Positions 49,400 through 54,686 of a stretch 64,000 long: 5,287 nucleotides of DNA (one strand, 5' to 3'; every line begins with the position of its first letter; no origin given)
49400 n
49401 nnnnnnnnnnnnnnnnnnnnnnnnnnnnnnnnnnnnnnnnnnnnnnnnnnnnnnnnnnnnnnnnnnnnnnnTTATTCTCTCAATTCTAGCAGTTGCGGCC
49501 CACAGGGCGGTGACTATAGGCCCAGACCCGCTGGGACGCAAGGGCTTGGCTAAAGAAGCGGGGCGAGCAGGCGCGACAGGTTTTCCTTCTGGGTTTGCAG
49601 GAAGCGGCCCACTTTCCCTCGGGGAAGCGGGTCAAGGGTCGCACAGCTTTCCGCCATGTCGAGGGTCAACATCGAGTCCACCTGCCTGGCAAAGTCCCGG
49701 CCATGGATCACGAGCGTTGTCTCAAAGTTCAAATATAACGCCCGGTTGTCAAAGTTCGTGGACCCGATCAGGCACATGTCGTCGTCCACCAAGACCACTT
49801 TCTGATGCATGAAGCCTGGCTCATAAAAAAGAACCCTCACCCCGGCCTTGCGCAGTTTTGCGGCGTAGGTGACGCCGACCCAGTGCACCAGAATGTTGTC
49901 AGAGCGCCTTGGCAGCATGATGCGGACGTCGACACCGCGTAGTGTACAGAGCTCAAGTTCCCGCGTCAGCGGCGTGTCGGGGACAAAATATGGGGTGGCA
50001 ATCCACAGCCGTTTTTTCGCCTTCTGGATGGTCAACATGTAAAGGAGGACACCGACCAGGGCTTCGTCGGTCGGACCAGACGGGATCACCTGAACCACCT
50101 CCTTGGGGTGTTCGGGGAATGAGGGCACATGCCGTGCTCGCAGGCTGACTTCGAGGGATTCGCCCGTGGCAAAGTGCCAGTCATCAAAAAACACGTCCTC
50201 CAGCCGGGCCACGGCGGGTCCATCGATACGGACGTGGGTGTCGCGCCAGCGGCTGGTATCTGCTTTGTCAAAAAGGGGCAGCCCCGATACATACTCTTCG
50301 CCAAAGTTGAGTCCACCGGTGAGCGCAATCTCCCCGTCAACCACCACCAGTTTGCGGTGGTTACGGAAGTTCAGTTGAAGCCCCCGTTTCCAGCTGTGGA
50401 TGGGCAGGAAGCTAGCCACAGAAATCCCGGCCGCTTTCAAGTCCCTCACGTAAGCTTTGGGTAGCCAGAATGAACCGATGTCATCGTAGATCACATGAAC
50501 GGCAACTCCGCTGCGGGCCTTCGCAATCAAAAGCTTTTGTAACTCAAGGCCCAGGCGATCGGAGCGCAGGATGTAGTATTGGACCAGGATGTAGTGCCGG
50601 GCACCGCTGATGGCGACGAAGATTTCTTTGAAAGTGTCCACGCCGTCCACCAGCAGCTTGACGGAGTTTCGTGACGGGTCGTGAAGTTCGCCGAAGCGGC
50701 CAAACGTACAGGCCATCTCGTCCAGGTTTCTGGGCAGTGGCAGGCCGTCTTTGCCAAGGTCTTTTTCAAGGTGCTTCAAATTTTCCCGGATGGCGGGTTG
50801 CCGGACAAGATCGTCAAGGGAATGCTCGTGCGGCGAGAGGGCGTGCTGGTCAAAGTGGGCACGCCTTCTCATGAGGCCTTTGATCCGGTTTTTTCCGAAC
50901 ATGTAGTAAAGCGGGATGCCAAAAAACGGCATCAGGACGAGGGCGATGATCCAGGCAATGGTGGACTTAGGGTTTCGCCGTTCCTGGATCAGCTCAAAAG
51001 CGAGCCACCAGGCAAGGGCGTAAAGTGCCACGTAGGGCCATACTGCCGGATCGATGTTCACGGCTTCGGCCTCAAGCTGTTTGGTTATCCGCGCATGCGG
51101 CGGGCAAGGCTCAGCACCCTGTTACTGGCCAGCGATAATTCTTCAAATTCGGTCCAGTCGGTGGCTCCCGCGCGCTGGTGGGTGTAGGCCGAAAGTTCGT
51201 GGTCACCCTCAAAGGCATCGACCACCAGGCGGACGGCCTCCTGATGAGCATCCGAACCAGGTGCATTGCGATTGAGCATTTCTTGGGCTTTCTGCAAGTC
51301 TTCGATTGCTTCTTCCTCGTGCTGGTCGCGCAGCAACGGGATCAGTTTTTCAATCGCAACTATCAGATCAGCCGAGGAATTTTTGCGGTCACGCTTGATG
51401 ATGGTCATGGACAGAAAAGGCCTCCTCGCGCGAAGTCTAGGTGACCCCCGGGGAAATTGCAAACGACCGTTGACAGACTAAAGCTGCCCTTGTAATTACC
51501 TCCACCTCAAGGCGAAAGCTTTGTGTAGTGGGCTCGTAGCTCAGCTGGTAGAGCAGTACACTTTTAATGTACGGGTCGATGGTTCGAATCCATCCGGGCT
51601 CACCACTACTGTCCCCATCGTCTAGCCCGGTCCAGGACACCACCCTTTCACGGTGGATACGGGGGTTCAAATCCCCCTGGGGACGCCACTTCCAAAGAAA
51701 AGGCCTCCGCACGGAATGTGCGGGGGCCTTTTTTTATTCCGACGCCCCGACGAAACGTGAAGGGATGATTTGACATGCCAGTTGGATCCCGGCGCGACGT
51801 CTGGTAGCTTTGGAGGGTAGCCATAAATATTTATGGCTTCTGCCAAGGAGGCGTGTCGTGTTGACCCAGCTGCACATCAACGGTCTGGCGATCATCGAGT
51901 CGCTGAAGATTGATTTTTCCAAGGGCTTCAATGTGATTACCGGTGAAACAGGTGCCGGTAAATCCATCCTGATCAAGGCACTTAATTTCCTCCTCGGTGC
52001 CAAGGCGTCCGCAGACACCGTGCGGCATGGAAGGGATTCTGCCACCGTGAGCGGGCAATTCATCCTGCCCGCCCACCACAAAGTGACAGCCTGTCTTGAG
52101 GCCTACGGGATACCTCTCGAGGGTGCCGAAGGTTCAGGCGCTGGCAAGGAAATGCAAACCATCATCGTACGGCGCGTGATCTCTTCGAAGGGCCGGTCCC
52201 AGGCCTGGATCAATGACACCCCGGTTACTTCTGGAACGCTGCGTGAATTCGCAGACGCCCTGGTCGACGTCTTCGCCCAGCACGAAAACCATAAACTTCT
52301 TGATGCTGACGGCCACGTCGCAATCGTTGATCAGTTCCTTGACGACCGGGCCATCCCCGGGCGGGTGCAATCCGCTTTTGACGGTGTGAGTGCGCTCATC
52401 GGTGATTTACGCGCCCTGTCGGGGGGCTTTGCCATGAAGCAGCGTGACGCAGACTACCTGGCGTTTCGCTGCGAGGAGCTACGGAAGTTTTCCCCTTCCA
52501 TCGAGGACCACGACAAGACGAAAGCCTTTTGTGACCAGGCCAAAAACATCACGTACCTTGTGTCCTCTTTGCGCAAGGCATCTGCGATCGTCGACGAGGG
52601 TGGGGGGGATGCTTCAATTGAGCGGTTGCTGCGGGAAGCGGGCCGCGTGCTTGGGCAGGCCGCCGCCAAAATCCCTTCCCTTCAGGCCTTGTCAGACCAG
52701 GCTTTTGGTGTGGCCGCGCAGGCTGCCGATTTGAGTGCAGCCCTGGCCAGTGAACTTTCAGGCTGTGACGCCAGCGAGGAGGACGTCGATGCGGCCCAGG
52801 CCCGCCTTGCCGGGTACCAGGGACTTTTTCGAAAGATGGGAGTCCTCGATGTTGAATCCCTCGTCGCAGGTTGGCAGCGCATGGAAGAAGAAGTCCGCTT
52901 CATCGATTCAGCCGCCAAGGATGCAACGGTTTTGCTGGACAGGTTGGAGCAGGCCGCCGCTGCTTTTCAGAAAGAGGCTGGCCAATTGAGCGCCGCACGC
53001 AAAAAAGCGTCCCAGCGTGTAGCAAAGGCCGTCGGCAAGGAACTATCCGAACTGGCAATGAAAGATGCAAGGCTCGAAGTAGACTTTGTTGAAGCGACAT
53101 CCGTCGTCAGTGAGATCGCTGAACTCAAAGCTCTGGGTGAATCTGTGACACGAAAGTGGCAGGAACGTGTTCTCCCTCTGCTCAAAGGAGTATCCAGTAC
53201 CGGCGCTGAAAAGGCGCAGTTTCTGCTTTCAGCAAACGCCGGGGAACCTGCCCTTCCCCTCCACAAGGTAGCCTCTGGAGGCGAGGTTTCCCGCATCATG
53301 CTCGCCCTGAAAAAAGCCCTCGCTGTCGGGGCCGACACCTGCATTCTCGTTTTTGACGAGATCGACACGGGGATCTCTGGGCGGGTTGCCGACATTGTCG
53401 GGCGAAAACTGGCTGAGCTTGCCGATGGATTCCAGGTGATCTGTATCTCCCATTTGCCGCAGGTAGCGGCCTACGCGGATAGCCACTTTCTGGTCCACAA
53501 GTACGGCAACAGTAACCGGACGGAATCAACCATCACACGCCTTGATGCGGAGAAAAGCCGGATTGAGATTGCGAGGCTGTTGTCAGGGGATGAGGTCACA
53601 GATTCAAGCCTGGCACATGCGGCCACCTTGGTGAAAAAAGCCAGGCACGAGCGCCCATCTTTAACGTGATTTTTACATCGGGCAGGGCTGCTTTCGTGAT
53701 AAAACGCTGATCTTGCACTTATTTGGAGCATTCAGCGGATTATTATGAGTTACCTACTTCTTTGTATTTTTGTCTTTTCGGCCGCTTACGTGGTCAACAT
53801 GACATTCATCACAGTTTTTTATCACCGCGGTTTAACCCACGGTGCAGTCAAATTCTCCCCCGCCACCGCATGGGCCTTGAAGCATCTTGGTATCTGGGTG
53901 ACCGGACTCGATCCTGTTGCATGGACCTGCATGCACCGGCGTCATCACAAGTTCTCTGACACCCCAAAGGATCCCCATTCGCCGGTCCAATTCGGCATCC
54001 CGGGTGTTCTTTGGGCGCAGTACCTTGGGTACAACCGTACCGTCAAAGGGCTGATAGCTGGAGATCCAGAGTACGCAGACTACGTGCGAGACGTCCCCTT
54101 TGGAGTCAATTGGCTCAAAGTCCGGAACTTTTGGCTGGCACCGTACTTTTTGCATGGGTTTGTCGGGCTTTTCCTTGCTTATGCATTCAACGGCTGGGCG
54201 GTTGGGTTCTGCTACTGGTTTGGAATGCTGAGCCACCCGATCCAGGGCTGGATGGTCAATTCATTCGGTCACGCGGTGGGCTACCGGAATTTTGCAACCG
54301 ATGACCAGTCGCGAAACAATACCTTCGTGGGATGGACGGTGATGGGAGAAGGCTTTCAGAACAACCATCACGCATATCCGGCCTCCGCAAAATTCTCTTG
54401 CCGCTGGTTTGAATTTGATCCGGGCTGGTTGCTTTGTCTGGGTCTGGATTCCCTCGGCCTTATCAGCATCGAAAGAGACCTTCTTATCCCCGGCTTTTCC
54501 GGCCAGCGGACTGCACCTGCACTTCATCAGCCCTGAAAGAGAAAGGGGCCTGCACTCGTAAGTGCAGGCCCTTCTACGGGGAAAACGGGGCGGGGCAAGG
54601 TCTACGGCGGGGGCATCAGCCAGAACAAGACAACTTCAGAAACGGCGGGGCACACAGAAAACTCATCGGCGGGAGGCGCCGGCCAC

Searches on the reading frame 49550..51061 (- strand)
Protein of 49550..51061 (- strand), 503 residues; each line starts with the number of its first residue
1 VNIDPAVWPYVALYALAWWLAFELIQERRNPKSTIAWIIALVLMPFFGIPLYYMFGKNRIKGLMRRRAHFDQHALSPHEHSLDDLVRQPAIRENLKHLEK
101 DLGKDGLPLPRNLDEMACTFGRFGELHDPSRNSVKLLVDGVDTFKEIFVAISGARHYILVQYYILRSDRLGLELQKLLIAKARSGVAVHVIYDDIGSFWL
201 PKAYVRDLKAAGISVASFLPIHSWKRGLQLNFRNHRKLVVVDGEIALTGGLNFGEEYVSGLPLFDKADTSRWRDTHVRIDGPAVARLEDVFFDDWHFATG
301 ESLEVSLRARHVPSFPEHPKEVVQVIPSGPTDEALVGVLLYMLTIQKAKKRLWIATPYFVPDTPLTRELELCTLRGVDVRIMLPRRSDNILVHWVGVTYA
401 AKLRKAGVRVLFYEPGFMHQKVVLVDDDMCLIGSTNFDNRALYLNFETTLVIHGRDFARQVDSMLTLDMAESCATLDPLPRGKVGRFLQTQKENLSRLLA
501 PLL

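Call 82: search_protein_families(library=pfam, proteins=[window:49550-51061:-], max_evalue=0.00001)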
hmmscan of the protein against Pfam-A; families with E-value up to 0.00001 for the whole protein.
window:49550-51061:- (503 aa): 3 families
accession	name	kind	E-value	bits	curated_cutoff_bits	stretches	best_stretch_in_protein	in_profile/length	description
PF13091.12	PLDc_2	-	3.2e-41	140.7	27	2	344-463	4-126/132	PLD-like domain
PF00614.28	PLDc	-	5.9e-17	61.3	21.9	2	231-257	2-28/28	Phospholipase D Active site motif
PF13396.11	PLDc_N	-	1.5e-11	44.5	23.3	1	15-56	1-41/42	Phospholipase_D-nuclease N-terminal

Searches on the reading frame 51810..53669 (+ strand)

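Call 82: search_protein_families(library=pfam, proteins=[window:51810-53669:+], max_evalue=0.00001)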
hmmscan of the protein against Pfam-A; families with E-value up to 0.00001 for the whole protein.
window:51810-53669:+ (619 aa): 4 families
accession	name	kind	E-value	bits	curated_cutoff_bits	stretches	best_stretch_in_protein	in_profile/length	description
PF02463.25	SMC_N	-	6.2e-21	75.3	40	1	18-564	2-213/220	RecF/RecN/SMC N terminal domain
PF13476.12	AAA_23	-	2.1e-13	51.8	27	1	20-125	1-97/201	AAA domain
PF13304.12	AAA_21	-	2.3e-06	28.3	27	0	40-70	1-27/304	AAA domain, putative AbiEii toxin, Type IV TA system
PF13175.12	AAA_15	-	3.5e-06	27.3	32.1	0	18-66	3-51/374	AAA ATPase domain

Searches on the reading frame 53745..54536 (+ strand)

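Call 82: search_protein_families(library=pfam, proteins=[window:53745-54536:+], max_evalue=0.00001)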
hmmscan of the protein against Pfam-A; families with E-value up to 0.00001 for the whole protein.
window:53745-54536:+ (263 aa): 1 family
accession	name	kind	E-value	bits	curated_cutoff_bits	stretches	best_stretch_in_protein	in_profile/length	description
PF00487.30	FA_desaturase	-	3e-16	60.4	29.7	1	11-213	10-225/253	Fatty acid desaturase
